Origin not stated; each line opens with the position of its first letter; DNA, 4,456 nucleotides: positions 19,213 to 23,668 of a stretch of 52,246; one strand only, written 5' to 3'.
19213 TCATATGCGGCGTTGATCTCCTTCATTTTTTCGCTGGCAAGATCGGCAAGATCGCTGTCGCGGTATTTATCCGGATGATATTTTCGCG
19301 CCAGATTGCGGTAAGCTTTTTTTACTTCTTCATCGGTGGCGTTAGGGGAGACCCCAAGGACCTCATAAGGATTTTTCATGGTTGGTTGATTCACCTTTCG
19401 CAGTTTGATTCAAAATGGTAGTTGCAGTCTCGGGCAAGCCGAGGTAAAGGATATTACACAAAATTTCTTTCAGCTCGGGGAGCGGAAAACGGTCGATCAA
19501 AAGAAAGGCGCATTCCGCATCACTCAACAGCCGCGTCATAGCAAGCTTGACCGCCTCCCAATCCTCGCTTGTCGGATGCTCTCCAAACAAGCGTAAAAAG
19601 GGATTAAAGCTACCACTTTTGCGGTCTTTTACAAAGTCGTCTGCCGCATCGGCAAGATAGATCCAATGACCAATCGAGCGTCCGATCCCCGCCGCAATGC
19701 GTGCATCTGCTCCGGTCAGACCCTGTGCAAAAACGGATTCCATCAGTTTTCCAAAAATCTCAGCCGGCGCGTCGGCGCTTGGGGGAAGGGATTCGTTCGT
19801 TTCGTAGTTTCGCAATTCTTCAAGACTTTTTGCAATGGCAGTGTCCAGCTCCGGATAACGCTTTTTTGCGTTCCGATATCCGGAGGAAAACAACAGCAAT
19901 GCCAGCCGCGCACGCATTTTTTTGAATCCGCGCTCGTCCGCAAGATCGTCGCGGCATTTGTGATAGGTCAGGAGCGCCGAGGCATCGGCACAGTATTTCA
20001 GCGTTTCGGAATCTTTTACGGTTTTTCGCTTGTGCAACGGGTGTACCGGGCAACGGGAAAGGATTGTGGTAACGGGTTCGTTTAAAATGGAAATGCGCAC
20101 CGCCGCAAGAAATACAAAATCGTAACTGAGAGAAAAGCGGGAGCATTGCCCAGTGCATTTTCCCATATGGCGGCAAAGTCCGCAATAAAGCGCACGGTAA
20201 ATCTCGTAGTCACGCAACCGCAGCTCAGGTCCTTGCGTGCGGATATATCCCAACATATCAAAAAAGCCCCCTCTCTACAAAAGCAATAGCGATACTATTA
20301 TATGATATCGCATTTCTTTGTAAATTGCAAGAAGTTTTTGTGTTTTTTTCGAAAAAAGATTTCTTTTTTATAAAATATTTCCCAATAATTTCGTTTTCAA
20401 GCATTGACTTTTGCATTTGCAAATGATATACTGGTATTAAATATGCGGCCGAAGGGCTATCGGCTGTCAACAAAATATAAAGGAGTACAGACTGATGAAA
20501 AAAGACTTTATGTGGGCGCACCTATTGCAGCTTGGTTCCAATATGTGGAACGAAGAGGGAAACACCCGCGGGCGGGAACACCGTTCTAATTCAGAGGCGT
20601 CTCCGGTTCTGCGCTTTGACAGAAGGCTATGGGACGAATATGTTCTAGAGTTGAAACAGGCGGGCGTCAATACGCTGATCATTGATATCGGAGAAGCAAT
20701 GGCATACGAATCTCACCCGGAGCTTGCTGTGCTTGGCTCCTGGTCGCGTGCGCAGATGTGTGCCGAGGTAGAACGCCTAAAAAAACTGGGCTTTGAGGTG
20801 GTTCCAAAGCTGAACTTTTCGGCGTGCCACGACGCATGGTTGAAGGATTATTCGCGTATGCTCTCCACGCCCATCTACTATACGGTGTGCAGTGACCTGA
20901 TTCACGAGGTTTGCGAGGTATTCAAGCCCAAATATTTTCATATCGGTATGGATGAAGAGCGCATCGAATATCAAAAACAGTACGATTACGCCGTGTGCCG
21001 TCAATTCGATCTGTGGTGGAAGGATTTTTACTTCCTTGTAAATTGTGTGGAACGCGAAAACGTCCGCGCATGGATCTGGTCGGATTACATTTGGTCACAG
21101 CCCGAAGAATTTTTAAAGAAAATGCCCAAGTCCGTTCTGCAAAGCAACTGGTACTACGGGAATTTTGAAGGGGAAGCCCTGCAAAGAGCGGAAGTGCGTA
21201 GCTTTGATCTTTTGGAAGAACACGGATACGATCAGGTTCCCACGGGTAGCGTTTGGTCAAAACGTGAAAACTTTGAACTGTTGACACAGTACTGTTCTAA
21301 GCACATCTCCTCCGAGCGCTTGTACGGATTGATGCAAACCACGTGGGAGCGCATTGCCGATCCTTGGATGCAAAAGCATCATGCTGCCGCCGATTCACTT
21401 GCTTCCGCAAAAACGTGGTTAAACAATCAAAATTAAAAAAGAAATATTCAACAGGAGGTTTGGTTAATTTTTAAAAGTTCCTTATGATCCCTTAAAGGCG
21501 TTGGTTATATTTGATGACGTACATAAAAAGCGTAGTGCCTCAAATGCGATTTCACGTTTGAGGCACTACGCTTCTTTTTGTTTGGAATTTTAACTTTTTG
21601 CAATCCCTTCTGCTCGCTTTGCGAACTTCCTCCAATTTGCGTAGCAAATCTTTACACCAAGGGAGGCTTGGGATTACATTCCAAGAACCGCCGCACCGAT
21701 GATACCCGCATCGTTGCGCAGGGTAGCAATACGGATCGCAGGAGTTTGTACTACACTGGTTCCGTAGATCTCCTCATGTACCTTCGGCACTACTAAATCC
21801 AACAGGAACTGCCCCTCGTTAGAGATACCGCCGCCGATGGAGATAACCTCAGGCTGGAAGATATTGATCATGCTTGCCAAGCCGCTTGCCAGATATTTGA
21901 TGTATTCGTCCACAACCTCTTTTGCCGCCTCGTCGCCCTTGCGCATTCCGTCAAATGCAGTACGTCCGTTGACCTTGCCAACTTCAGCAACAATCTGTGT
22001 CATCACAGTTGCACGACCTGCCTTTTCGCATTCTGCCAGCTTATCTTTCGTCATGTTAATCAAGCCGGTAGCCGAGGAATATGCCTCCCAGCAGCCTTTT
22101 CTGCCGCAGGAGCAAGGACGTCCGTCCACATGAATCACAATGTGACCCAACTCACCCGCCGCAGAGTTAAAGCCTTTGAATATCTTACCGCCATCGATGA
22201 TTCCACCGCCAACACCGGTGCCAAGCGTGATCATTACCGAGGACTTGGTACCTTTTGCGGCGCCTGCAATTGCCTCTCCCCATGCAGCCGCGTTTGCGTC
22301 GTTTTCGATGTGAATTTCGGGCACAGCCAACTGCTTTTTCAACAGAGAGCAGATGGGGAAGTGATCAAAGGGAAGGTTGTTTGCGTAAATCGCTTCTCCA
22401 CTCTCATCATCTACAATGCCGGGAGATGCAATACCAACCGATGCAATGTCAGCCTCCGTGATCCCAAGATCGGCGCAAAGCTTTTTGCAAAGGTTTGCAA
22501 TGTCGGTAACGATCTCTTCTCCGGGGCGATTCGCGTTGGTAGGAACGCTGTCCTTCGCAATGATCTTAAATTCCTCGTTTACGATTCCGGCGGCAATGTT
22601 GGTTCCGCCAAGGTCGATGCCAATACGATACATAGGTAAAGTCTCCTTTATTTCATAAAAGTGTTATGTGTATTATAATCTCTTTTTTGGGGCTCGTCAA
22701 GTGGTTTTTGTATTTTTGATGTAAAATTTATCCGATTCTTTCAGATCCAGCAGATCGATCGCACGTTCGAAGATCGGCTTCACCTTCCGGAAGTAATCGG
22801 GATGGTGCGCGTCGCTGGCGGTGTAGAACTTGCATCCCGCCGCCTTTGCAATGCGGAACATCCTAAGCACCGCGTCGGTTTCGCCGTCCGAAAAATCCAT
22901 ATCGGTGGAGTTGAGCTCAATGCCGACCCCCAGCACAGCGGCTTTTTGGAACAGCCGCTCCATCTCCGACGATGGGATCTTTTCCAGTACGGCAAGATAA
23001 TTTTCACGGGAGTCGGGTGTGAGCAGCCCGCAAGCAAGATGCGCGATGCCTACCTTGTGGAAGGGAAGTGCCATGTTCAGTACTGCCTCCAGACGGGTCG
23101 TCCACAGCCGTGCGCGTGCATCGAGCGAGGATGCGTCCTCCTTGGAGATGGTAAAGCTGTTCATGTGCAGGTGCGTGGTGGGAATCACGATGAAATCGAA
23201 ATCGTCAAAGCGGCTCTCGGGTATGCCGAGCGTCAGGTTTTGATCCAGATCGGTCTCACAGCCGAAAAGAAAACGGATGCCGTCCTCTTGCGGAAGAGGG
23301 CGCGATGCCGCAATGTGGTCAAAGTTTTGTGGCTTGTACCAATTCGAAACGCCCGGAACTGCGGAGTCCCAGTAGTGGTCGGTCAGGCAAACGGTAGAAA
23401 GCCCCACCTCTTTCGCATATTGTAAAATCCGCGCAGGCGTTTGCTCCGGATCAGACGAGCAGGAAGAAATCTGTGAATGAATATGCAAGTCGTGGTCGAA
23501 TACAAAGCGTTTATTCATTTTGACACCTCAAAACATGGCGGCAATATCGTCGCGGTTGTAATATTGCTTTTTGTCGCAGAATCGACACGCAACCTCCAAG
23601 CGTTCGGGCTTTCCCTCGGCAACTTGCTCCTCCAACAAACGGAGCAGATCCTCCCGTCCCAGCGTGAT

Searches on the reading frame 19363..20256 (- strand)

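Call 53: search_protein_families(library=pfam, max_evalue=0.0001, proteins=[window:19363-20256:-])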
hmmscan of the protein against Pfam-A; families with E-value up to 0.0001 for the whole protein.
window:19363-20256:- (297 aa): 1 family
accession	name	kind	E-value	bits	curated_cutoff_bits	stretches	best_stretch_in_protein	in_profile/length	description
PF18937.5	DUF5685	-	2.1e-68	231.1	26.7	1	1-277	1-269/272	Family of unknown function (DUF5685)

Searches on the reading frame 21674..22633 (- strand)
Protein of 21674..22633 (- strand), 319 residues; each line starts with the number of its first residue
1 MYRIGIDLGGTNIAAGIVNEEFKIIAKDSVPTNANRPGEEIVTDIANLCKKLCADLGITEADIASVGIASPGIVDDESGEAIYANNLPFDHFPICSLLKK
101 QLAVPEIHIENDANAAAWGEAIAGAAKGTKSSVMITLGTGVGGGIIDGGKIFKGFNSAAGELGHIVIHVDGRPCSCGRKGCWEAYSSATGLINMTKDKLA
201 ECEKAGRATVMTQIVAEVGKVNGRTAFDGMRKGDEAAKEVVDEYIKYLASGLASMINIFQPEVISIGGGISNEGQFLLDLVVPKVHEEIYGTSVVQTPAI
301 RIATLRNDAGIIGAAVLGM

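Call 53: search_protein_families(library=pfam, max_evalue=0.0001, proteins=[window:21674-22633:-])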
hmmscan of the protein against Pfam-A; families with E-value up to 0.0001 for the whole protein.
window:21674-22633:- (319 aa): 3 families
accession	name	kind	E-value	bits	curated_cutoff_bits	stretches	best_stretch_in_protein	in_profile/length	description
PF00480.26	ROK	-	1.7e-69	235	22.9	1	4-317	2-290/294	ROK family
PF01869.26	BcrAD_BadFG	-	8.9e-10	39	31.5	1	4-150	1-127/271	BadF/BadG/BcrA/BcrD ATPase family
PF00370.27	FGGY_N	-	1.4e-05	25.2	28.8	1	2-70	1-77/245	FGGY family of carbohydrate kinases, N-terminal domain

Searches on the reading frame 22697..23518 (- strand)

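Call 53: search_protein_families(library=pfam, max_evalue=0.0001, proteins=[window:22697-23518:-])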
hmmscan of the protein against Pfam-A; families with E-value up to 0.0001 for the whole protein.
window:22697-23518:- (273 aa): 1 family
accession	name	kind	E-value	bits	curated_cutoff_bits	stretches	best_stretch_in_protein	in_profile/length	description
PF02811.25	PHP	-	3.8e-07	31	26.4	1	10-120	1-98/164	PHP domain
